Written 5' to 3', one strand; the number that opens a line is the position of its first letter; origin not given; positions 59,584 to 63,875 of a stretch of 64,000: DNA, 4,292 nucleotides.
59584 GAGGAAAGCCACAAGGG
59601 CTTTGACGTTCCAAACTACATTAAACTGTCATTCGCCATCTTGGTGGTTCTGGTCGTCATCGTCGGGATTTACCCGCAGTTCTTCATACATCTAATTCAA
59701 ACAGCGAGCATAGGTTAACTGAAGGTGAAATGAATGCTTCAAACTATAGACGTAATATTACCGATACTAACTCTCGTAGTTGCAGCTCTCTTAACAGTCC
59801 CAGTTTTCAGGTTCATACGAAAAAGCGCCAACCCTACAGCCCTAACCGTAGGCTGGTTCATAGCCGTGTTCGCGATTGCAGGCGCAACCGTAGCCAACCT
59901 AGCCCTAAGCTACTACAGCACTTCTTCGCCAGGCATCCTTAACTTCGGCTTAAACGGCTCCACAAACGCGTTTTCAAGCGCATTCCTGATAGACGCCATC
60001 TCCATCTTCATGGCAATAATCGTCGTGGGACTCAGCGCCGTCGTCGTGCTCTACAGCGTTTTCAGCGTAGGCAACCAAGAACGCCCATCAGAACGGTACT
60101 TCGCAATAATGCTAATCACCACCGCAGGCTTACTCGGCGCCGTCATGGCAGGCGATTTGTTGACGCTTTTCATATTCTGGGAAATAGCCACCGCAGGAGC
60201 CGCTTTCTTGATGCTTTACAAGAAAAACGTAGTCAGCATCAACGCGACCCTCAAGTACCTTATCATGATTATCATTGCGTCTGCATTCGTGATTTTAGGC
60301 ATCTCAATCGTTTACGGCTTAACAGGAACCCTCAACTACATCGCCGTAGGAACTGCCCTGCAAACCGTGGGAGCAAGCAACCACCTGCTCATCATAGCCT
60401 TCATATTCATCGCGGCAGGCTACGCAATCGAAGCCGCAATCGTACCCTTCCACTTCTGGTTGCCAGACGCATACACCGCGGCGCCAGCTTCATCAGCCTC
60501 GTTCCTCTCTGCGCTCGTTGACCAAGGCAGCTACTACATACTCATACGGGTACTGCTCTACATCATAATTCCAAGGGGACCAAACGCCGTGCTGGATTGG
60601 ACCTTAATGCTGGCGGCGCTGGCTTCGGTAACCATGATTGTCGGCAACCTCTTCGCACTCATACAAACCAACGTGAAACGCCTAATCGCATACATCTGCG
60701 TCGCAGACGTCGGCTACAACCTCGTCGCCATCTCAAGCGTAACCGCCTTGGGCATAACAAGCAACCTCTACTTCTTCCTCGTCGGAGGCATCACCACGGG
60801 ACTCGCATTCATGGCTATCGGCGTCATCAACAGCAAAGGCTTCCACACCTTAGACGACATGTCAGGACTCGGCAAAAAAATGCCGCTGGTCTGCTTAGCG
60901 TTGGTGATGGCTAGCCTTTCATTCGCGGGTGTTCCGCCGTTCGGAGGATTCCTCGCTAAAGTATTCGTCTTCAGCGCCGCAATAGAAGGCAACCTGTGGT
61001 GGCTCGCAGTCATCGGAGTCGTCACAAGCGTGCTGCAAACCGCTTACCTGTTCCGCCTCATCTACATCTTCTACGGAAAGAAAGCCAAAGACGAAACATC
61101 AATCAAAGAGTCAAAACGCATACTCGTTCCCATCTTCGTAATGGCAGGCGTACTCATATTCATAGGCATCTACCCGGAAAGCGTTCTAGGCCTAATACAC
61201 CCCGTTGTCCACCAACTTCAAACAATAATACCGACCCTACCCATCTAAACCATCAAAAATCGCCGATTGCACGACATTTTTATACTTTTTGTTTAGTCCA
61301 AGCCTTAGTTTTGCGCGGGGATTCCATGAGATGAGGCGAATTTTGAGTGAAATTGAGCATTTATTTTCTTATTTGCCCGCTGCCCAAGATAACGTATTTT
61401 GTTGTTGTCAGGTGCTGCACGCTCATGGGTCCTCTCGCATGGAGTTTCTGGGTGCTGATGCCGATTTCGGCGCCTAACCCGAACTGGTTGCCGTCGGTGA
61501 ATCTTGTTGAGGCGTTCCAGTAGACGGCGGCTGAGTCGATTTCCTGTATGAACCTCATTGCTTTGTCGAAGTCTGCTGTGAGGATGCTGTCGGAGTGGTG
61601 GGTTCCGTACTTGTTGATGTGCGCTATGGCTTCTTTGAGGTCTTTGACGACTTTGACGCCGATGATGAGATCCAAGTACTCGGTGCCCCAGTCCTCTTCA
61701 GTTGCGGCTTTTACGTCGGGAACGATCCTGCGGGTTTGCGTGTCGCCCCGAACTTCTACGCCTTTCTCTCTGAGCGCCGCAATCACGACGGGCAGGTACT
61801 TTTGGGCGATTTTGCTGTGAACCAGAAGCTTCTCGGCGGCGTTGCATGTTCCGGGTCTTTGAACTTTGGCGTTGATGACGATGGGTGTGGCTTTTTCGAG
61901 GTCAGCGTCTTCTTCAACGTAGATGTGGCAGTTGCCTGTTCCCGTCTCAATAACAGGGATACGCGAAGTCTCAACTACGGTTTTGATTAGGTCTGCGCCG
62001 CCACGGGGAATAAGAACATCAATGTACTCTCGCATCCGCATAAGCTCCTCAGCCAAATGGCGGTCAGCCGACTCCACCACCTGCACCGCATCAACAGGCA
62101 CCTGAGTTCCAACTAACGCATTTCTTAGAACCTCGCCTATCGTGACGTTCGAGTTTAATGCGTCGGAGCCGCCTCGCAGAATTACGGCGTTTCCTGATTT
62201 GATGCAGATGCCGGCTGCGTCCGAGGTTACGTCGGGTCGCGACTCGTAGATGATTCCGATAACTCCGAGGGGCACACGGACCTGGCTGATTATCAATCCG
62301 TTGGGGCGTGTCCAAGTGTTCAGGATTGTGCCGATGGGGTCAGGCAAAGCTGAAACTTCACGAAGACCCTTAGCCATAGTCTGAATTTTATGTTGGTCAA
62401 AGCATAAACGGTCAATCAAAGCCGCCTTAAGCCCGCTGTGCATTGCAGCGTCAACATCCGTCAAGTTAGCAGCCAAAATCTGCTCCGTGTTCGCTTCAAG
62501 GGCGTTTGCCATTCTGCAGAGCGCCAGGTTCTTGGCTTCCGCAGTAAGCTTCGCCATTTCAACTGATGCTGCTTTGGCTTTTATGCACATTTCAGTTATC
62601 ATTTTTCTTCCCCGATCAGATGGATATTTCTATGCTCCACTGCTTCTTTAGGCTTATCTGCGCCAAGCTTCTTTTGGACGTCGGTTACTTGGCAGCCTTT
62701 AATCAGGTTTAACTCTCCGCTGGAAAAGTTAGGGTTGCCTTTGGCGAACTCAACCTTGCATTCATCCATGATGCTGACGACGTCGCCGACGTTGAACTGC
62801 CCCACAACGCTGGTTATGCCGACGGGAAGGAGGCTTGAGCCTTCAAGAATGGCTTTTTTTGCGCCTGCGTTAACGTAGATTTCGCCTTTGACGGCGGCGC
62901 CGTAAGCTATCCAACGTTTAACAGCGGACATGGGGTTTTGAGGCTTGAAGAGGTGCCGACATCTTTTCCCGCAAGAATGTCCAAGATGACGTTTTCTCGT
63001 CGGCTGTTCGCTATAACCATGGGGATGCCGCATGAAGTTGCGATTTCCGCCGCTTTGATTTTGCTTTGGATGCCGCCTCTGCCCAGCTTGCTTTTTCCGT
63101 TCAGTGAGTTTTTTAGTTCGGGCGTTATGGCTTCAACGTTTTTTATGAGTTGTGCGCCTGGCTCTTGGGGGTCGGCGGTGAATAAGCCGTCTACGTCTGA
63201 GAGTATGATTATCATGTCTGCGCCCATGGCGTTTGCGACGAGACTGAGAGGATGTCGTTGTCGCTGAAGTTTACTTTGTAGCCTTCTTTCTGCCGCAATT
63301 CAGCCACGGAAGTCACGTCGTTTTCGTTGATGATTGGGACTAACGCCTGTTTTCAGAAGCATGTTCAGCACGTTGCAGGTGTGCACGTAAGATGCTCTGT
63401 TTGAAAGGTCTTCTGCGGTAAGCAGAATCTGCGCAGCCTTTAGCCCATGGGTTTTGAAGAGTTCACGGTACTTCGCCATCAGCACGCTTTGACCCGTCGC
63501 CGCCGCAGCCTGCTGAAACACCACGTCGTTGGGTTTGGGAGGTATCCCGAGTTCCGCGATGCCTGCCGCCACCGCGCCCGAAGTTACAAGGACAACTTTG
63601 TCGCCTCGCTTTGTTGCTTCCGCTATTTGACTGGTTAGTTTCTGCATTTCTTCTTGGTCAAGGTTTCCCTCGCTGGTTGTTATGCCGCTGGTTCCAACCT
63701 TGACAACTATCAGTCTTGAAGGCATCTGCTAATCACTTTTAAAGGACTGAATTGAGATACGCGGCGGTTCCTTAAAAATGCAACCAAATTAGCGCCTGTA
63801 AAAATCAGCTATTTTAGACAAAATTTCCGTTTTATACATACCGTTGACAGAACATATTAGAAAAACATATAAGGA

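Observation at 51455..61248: Complex-I-ordered 11-subunit operon whose catalytic module is a [NiFe]-hydrogenase, not a quinone reductase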

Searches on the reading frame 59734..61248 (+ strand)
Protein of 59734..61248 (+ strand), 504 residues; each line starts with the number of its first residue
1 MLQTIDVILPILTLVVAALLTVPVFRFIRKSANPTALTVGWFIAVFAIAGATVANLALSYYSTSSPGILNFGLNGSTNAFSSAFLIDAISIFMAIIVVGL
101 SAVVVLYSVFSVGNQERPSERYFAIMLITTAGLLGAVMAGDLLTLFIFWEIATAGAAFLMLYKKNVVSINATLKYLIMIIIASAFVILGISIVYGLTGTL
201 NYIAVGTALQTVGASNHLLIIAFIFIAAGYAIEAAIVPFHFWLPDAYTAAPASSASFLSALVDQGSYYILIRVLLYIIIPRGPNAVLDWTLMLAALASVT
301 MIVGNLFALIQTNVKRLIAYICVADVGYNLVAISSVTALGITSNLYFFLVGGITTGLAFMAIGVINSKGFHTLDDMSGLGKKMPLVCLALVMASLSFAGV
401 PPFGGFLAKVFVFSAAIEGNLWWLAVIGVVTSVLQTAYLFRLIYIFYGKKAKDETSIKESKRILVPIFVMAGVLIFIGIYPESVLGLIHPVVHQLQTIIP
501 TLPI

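Call 3: search_protein_families(library=pfam, proteins=[window:59734-61248:+], max_evalue=0.01)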
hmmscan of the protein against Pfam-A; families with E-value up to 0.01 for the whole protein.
window:59734-61248:+ (504 aa): 3 families
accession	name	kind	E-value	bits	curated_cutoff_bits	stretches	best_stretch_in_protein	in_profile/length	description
PF00361.26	Proton_antipo_M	-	4.6e-55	187.3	21.5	1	139-434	1-293/294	NADH:quinone oxidoreductase/Mrp antiporter, TM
PF00662.26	Proton_antipo_N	-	0.0028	18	24.5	1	80-109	9-38/51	NADH-Ubiquinone oxidoreductase (complex I), chain 5 N-terminus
PF10125.14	NADHdeh_related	-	0.0058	16.5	27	1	89-246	32-188/218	NADH dehydrogenase I, subunit N related protein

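Call 4: search_protein_families(library=ncbifam, proteins=[window:59734-61248:+], max_evalue=0.01)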
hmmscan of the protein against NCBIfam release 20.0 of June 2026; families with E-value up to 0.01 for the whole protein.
window:59734-61248:+ (504 aa): 74 families (the best 25 are shown)
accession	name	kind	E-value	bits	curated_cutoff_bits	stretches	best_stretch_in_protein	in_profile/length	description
TIGR01770.1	NDH_I_N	subfamily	1.8e-75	254.7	332.6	1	7-484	3-471/472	NADH-quinone oxidoreductase subunit NuoN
NF004442.0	PRK05777.1-5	equivalog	5.3e-72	243.3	523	1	73-493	60-479/483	NADH-quinone oxidoreductase subunit NuoN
NF006419.0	PRK08668.1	equivalog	1.6e-71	241.9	617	1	56-495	39-481/613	NADH dehydrogenase subunit M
NF009306.0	PRK12663.1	equivalog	6.4e-69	233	542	1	7-493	6-479/498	Na+/H+ antiporter subunit D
NF006240.0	PRK08376.1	subfamily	1.9e-67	228.3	662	1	79-496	81-508/521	putative monovalent cation/H+ antiporter subunit D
NF004440.0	PRK05777.1-3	equivalog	2.8e-67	227.6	519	1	41-479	42-459/477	NADH-quinone oxidoreductase subunit NuoN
NF006241.0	PRK08377.1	equivalog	9.5e-67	226.1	645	1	12-492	11-474/494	NADH dehydrogenase subunit N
NF004441.0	PRK05777.1-4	equivalog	1.3e-64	218.7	477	1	122-490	147-518/524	NADH-quinone oxidoreductase subunit NuoN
NF005818.0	PRK07691.1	equivalog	6.8e-62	210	586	1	13-496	9-484/496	Na+/H+ antiporter subunit D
NF004445.0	PRK05777.2-3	equivalog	1.1e-56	192.9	408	1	5-487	7-469/475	NADH-quinone oxidoreductase subunit NuoN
NF004446.0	PRK05777.2-4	equivalog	1.8e-55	189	590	1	75-493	65-496/502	NADH-quinone oxidoreductase subunit NuoN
TIGR00944.1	2a6301s04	subfamily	2.6e-54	185.2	692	1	7-479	3-460/463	multicomponent K+/H+ antiporter, MrpD/PhaD subunit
NF009305.0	PRK12662.1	equivalog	1.1e-53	182.8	700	1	9-493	5-488/492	putative monovalent cation/H+ antiporter subunit D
TIGR01972.1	NDH_I_M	subfamily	2.8e-52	178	263.8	1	15-497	5-484/486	NADH-quinone oxidoreductase subunit M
NF002701.0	PRK02504.1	equivalog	4.9e-52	177.1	569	1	75-454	65-441/513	NAD(P)H-quinone oxidoreductase subunit N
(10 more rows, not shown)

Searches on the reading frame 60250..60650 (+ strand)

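Call 71: search_solved_structures(query=window:60250-60650:+, max_evalue=0.001, show_alignments=5)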
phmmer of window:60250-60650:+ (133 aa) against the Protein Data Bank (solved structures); distinct sequences matched with E-value up to 0.001: 35.
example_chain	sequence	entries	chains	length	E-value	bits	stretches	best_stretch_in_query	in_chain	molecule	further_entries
3rko_N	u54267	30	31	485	1.1e-14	57.8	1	1-131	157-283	NADH-QUINONE OXIDOREDUCTASE SUBUNIT N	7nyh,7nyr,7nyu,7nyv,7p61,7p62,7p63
8e9g_N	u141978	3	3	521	6.9e-14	55.2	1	1-132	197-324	NADH-quinone oxidoreductase subunit N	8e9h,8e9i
6hum_B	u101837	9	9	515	2.6e-13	53.4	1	1-133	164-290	NAD(P)H-quinone oxidoreductase subunit 2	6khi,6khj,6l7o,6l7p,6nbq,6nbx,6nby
6u8y_H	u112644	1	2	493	4.4e-12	49.4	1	1-130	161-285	NADH dehydrogenase subunit N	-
6cfw_H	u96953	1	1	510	5.3e-12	49.1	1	1-133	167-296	Monovalent cation/H+ antiporter subunit D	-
7ar7_N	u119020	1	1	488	8.8e-12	48.4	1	1-104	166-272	NADH-ubiquinone oxidoreductase chain 2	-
7a23_I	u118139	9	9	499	9.1e-12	48.4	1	1-104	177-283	Nad2m | NADH-ubiquinone oxidoreductase chain 2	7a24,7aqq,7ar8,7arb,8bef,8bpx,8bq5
8e73_2M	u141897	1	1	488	3.8e-11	46.4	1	1-104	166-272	Nad2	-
8qby_N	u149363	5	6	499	6e-11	45.7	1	1-132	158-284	NADH-quinone oxidoreductase subunit N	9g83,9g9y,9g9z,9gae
6x89_2M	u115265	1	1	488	9.4e-11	45.1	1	1-104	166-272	NU2M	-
7qru_D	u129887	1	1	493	1.2e-10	44.7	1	1-130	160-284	Na+/H+ antiporter subunit D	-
6z16_D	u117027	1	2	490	2.1e-10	44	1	1-131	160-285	Multisubunit Na+/H+ antiporter, D subunit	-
4he8_N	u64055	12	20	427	8.7e-08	35.5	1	1-102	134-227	NADH-quinone oxidoreductase subunit 14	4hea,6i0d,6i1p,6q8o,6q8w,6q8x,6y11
7eu3_B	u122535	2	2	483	2.2e-07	34.2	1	1-133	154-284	NAD(P)H-quinone oxidoreductase subunit 2, chloroplastic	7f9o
7wff_B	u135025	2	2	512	3.9e-07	33.4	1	1-133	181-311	NAD(P)H-quinone oxidoreductase subunit 2, chloroplastic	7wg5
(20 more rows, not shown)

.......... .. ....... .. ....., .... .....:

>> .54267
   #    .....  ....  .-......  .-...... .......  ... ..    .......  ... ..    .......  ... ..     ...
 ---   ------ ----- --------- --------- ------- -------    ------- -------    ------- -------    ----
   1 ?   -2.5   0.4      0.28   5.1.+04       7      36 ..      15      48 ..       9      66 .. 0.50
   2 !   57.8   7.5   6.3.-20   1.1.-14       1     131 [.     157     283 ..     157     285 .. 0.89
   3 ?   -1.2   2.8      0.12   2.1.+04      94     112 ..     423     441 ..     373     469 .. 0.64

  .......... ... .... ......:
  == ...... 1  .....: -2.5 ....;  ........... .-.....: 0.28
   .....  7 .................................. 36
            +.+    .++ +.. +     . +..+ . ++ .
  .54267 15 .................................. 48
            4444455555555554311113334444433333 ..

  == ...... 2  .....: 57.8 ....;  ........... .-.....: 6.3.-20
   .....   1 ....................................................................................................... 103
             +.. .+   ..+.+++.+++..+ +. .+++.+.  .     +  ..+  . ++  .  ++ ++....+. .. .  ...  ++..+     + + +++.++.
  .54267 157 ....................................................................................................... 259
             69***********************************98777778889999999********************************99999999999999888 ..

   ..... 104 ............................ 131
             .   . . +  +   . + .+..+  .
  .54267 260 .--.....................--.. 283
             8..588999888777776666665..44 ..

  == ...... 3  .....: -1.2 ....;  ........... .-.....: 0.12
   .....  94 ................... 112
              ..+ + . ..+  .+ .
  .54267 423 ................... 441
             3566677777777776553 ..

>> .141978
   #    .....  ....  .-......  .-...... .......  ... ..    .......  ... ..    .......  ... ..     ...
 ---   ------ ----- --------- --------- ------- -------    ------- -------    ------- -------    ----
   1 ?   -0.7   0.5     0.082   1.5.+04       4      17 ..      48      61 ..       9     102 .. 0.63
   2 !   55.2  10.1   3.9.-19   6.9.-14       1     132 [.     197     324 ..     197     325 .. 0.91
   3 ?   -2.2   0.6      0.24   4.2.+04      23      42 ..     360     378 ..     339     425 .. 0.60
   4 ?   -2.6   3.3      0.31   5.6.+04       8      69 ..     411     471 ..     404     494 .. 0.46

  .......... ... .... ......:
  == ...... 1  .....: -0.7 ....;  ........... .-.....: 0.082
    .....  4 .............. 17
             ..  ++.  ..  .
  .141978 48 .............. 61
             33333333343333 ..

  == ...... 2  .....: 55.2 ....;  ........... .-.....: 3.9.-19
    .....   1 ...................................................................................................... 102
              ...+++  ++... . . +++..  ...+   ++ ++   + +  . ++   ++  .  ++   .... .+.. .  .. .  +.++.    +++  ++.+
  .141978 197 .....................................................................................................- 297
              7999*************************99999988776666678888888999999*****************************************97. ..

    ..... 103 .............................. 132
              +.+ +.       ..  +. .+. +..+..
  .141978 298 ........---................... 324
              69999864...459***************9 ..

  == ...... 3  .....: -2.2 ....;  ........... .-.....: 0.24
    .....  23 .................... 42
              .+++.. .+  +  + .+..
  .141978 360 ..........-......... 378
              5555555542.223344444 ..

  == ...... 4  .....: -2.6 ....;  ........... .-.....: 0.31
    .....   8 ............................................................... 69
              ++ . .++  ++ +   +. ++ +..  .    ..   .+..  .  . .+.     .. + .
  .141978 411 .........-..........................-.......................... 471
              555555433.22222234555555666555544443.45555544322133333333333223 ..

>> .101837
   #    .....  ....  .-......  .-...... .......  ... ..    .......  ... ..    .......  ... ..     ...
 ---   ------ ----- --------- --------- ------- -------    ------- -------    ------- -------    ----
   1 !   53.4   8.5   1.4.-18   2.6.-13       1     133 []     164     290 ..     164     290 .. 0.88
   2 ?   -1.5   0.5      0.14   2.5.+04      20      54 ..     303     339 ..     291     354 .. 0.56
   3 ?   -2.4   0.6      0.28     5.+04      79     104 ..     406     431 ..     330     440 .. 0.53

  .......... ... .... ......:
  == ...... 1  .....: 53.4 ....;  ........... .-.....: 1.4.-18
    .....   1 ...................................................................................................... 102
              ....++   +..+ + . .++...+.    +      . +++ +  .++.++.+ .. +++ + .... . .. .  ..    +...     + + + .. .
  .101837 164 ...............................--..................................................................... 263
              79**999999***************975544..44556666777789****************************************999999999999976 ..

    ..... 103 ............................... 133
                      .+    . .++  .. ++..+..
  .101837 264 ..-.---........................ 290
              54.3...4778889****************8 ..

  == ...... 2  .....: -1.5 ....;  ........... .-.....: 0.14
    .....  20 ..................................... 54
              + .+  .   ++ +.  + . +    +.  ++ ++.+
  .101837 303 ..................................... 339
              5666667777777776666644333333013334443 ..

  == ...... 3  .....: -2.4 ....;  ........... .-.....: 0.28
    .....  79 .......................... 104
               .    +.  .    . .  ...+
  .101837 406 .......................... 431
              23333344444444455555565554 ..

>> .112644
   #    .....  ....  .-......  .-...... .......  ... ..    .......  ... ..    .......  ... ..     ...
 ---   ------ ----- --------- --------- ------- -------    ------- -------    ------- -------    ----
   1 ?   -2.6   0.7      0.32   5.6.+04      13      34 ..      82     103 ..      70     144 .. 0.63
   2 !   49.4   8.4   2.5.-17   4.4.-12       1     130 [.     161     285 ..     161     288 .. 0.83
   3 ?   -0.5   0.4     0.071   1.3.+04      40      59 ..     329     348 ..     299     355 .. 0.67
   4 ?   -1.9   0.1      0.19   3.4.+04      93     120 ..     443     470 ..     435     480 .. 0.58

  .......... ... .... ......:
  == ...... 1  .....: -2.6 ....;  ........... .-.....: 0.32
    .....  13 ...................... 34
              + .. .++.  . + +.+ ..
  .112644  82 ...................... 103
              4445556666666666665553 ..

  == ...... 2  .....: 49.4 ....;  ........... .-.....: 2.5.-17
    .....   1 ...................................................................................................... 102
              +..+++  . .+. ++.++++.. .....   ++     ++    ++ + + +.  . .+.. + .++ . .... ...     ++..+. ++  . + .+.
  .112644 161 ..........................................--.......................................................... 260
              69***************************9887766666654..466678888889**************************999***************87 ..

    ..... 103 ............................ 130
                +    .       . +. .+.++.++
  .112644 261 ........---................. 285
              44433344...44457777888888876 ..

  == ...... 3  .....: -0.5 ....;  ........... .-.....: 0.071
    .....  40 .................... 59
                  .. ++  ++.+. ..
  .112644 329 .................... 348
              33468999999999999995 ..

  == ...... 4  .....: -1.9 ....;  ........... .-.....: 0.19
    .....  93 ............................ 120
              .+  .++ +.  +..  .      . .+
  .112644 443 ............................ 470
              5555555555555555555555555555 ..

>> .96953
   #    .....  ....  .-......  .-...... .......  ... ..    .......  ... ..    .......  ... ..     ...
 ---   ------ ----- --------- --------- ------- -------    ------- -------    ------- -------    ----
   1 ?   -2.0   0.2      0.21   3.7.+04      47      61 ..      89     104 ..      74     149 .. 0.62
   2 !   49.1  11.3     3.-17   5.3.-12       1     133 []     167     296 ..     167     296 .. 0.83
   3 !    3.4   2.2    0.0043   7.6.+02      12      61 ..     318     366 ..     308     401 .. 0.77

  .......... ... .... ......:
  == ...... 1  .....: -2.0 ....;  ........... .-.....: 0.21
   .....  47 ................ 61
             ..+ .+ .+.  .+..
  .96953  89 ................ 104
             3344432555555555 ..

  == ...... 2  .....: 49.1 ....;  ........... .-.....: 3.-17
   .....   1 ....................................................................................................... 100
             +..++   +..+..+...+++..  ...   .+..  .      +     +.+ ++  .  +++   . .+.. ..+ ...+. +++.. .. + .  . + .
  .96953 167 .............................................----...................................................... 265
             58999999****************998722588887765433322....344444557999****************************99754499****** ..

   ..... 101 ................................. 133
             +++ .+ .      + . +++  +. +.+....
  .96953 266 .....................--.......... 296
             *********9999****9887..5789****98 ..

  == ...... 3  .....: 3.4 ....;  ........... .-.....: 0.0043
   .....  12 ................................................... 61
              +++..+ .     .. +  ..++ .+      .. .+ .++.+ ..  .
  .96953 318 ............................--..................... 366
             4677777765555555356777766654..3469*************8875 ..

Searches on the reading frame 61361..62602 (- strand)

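Call 26: search_protein_families(library=pfam, proteins=[window:61361-62602:-], max_evalue=0.001)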
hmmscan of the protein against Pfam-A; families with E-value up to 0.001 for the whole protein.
window:61361-62602:- (413 aa): 1 family
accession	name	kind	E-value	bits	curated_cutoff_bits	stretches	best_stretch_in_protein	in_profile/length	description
PF00171.27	Aldedh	-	1.8e-22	80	23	2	4-282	33-298/461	Aldehyde dehydrogenase family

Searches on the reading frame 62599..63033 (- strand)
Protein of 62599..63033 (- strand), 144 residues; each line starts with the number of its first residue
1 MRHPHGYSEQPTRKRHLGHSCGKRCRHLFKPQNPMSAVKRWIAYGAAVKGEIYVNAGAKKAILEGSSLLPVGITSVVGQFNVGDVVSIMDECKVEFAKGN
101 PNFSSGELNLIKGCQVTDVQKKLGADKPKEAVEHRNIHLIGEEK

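Call 26: search_protein_families(library=pfam, proteins=[window:62599-63033:-], max_evalue=0.001)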
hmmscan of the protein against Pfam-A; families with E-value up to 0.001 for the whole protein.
window:62599-63033:- (144 aa): 1 family
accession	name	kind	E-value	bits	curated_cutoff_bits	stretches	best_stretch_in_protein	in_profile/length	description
PF01472.26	PUA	-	9.7e-17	61.1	24.8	1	50-122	1-73/74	PUA domain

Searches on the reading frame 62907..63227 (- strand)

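Call 55: search_protein_families(library=pfam, proteins=[window:62907-63227:-], max_evalue=0.001)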
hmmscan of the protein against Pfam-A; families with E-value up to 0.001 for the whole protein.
window:62907-63227:- (106 aa): 1 family
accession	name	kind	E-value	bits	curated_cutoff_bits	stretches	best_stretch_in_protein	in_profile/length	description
PF00696.33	AA_kinase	-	1.3e-12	48.4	24.9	1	1-74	164-234/234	Amino acid kinase family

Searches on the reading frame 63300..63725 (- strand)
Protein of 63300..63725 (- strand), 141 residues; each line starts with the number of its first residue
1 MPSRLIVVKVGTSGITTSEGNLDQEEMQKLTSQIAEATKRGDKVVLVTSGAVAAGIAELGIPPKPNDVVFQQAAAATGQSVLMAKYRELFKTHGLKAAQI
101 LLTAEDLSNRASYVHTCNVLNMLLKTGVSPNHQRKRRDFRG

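Call 26: search_protein_families(library=pfam, proteins=[window:63300-63725:-], max_evalue=0.001)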
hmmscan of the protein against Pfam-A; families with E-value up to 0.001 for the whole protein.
window:63300-63725:- (141 aa): 1 family
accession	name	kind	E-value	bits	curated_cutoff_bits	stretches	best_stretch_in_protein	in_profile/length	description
PF00696.33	AA_kinase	-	8.1e-18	65.4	24.9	1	5-129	2-133/234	Amino acid kinase family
